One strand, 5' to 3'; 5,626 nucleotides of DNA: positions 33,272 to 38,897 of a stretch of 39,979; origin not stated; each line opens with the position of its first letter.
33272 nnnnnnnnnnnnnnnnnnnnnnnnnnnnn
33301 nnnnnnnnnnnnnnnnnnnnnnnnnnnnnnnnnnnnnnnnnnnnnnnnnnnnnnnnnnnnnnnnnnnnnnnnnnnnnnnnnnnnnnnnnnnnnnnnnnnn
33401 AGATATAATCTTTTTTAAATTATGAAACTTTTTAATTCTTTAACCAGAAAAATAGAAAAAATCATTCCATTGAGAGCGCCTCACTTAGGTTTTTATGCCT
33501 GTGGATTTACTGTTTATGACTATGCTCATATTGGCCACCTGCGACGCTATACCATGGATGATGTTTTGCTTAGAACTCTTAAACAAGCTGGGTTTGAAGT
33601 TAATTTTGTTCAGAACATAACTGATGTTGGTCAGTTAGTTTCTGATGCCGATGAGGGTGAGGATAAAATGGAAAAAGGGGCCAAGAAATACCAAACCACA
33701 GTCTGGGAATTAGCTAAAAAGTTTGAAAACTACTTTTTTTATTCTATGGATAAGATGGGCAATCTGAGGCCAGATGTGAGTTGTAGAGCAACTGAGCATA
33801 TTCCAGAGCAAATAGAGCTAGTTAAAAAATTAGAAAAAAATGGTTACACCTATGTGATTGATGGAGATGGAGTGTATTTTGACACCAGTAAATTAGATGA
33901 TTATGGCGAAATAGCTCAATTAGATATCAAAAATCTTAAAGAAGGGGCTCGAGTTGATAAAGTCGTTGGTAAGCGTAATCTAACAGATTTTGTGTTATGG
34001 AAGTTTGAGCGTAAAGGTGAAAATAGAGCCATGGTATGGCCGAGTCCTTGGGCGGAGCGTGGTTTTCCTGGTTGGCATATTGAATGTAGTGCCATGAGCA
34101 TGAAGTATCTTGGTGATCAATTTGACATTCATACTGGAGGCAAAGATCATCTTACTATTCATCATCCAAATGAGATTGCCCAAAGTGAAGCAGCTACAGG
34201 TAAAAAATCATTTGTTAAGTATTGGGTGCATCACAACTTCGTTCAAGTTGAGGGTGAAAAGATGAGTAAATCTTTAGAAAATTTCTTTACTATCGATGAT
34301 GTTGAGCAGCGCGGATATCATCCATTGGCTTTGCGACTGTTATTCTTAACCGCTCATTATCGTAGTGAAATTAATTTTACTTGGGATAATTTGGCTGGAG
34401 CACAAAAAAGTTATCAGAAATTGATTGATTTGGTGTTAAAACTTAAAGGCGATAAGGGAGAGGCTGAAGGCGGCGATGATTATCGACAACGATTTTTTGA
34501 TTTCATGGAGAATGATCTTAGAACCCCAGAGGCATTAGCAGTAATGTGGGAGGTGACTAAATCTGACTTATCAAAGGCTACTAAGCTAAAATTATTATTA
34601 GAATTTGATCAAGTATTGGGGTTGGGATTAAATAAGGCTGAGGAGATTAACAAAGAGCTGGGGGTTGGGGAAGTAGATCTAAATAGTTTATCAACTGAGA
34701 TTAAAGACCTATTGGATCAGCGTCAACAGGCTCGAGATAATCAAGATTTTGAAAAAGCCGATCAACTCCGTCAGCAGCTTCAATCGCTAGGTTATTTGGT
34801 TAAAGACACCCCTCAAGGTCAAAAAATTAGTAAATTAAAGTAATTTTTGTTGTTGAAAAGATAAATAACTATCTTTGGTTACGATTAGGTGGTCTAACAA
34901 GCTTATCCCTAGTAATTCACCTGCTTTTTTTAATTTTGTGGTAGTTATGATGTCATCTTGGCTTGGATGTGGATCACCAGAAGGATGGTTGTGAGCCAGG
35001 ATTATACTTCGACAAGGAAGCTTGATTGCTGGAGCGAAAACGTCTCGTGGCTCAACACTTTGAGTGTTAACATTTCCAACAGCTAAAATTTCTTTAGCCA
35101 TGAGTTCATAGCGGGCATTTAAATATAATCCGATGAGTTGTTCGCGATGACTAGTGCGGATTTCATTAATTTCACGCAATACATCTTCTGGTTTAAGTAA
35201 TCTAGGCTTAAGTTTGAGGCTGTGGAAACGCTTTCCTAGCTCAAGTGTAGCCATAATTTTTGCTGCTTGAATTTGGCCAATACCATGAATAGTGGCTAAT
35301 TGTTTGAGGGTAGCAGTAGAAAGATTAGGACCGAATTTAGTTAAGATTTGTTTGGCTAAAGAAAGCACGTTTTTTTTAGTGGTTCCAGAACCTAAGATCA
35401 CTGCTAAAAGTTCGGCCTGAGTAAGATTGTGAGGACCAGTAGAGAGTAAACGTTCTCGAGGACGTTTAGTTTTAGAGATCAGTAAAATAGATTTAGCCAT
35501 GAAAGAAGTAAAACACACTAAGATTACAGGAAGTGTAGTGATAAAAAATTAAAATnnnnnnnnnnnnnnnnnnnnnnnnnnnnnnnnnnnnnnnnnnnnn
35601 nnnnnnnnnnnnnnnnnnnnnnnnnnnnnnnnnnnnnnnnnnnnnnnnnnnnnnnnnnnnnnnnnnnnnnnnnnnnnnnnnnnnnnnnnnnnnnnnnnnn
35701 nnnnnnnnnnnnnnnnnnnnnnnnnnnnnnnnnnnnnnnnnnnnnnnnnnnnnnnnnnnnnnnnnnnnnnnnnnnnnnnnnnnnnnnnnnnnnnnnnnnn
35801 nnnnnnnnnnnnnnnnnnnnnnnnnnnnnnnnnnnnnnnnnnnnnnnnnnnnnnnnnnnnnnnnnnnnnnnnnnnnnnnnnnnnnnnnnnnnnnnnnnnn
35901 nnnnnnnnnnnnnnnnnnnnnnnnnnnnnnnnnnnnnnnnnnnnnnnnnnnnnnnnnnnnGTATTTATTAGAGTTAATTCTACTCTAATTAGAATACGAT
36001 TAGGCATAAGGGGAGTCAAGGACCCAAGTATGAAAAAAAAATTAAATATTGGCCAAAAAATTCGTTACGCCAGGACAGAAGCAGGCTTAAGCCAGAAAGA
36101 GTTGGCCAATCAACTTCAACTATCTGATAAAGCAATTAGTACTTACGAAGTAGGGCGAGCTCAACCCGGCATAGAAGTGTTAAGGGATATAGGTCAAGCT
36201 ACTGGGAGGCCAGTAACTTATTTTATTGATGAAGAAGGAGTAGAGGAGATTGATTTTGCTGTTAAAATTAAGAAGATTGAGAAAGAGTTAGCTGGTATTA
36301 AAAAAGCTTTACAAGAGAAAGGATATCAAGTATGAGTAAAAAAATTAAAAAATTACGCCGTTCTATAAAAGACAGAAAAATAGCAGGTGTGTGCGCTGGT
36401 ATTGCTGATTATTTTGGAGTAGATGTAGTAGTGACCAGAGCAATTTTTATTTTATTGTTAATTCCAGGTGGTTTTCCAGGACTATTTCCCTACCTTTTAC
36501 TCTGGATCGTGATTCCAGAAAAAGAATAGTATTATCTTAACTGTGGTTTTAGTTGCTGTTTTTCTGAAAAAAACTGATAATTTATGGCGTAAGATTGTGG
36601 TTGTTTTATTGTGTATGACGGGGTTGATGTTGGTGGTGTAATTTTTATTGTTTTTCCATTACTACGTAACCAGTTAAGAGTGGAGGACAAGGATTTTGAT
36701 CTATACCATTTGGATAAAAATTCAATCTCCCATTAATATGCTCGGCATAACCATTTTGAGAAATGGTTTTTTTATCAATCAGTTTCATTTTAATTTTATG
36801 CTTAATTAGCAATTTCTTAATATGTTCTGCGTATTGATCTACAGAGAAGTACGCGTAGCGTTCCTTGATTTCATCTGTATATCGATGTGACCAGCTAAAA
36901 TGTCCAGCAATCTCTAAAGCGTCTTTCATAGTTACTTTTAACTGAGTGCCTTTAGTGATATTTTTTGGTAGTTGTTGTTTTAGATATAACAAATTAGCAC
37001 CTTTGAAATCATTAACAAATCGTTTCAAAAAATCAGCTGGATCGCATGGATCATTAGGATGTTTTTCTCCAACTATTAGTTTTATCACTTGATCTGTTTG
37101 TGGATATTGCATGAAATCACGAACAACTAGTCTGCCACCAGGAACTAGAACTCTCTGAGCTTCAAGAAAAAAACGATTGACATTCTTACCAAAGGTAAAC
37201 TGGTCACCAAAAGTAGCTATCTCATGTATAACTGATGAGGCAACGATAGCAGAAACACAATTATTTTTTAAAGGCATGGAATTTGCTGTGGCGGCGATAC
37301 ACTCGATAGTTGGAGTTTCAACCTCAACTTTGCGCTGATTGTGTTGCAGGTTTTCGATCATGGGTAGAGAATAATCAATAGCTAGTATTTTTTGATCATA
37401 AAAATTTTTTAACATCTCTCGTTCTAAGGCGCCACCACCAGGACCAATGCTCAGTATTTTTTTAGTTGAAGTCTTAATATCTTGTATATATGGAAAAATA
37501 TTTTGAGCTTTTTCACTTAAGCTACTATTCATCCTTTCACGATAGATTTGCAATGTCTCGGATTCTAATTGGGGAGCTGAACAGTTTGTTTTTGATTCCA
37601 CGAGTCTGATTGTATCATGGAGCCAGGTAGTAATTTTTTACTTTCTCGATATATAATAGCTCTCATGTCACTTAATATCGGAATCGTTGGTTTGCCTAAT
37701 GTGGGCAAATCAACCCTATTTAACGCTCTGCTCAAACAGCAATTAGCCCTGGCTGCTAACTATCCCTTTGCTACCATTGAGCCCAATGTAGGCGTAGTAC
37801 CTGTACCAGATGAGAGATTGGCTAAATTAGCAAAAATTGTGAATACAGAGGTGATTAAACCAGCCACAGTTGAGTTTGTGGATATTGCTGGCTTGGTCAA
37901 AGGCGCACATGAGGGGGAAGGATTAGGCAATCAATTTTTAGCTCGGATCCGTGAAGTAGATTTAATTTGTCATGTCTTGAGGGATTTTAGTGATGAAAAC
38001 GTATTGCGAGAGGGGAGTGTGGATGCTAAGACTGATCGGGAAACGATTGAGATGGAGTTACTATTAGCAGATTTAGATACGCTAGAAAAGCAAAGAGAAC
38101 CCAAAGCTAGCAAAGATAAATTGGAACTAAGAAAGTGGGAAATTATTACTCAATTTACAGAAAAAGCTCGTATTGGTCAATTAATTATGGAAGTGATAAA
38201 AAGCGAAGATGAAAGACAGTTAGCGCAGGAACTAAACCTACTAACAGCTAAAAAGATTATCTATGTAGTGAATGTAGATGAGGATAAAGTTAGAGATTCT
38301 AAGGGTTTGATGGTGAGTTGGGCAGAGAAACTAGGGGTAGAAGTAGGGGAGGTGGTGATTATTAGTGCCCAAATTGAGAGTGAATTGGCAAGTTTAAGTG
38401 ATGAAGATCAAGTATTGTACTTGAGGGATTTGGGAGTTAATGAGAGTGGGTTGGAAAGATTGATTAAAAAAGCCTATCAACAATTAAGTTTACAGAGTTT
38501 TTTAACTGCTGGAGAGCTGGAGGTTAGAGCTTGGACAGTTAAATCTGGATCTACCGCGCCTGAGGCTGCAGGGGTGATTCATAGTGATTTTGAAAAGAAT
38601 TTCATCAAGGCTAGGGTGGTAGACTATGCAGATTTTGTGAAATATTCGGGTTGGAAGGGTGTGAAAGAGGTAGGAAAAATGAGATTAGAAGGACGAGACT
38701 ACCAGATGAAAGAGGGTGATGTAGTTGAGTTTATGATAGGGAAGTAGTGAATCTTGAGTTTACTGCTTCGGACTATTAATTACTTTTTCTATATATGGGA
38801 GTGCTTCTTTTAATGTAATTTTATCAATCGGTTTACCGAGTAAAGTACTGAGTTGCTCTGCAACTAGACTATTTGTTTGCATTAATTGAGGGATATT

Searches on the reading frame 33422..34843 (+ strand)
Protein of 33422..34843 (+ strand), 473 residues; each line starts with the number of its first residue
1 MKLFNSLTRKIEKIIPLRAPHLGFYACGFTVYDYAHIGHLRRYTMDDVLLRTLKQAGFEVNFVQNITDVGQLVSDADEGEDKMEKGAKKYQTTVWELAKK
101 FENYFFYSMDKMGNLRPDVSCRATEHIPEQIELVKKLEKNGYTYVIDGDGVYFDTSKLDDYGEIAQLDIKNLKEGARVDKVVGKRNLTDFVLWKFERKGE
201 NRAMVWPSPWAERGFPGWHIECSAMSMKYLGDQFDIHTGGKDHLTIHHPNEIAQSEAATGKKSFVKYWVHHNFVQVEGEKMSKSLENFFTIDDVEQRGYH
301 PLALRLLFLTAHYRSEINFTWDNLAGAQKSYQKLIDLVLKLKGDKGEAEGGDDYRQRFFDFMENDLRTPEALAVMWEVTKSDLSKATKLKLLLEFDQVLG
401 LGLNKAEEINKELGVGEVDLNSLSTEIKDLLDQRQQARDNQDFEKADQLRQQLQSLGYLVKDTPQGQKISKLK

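Call 99: search_protein_families(library=pfam, proteins=[window:33422-34843:+], max_evalue=0.001)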
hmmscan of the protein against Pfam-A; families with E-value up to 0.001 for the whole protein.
window:33422-34843:+ (473 aa): 6 families
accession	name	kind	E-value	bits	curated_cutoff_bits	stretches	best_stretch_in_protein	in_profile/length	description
PF01406.26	tRNA-synt_1e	-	1.4e-98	330.5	27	1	16-328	4-300/301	tRNA synthetases class I (C) catalytic domain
PF09334.17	tRNA-synt_1g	-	3.1e-11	43.1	20.1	1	258-325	306-372/391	tRNA synthetases class I (M)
PF23493.1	CysS_C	-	8.7e-11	42.2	23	1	422-468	3-49/51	Cysteinyl-tRNA ligase anticodon binding domain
PF00133.28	tRNA-synt_1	-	6.9e-09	35.4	22.7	0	35-115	38-125/414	tRNA synthetases class I (I, L, M and V)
PF02151.25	UVR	-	1.6e-05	25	21.5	1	426-457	3-34/36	UvrB/uvrC motif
PF01921.24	tRNA-synt_1f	-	2.2e-05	24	27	0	235-339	236-340/360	tRNA synthetases class I (K)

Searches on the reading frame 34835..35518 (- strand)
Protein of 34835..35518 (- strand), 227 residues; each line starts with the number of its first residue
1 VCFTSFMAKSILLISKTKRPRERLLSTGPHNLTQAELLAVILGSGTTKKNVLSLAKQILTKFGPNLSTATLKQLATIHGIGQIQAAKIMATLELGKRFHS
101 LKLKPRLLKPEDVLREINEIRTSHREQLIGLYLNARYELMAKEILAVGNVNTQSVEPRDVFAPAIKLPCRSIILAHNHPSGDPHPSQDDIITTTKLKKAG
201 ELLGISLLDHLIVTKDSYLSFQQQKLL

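Call 33: search_protein_families(library=pfam, proteins=[window:34835-35518:-], max_evalue=0.001)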
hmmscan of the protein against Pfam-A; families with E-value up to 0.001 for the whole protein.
window:34835-35518:- (227 aa): 2 families
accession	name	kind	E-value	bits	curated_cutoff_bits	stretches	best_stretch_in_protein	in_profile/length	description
PF04002.20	RadC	-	2.6e-37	127.9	22.1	1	110-225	4-120/121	RadC-like JAB domain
PF20582.4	UPF0758_N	-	1.7e-21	76.5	27.1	1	14-86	4-77/77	UPF0758 N-terminal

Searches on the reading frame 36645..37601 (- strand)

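Call 33: search_protein_families(library=pfam, proteins=[window:36645-37601:-], max_evalue=0.001)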
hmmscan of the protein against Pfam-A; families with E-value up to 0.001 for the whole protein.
window:36645-37601:- (318 aa): 6 families
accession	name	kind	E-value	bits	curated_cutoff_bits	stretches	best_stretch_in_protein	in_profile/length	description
PF08241.18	Methyltransf_11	-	6e-14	52.9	21.2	1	50-160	1-95/95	Methyltransferase domain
PF13649.12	Methyltransf_25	-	1.2e-09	39.1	27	1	49-156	1-97/97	Methyltransferase domain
PF13847.12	Methyltransf_31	-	4.7e-07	30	27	1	44-164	2-113/145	Methyltransferase domain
PF08242.18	Methyltransf_12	-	1.8e-06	29.1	30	1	50-158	1-98/98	Methyltransferase domain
PF13489.12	Methyltransf_23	-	4e-05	23.8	27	1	20-165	1-121/164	Methyltransferase domain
PF05175.20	MTS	-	0.0001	22.4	23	1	42-169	27-149/170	Methyltransferase small domain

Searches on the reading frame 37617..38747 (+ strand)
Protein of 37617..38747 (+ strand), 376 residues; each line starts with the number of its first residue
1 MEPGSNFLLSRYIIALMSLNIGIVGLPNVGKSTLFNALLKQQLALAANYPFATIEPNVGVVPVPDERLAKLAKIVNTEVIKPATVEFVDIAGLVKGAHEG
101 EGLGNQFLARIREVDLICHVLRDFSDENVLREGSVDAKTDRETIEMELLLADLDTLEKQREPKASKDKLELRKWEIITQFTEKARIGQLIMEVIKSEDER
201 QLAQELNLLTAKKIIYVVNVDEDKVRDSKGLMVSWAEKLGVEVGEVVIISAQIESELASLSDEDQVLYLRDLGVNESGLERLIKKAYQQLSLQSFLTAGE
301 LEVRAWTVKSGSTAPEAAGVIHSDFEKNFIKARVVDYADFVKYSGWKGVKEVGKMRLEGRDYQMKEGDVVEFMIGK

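Call 99: search_protein_families(library=pfam, proteins=[window:37617-38747:+], max_evalue=0.001)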
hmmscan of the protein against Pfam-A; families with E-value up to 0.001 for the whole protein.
window:37617-38747:+ (376 aa): 4 families
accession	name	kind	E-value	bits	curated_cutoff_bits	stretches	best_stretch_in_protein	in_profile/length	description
PF06071.19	YchF-GTPase_C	-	4.9e-34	116.7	27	1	292-373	1-82/84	Protein of unknown function (DUF933)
PF01926.29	MMR_HSR1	-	1e-23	84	21.9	1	21-127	2-86/113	50S ribosome-binding GTPase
PF02421.24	FeoB_N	-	2.1e-07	31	27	1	20-63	2-44/156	Ferrous iron transport protein B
PF02824.27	TGS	-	9.7e-06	26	22.2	1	307-372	12-58/60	TGS domain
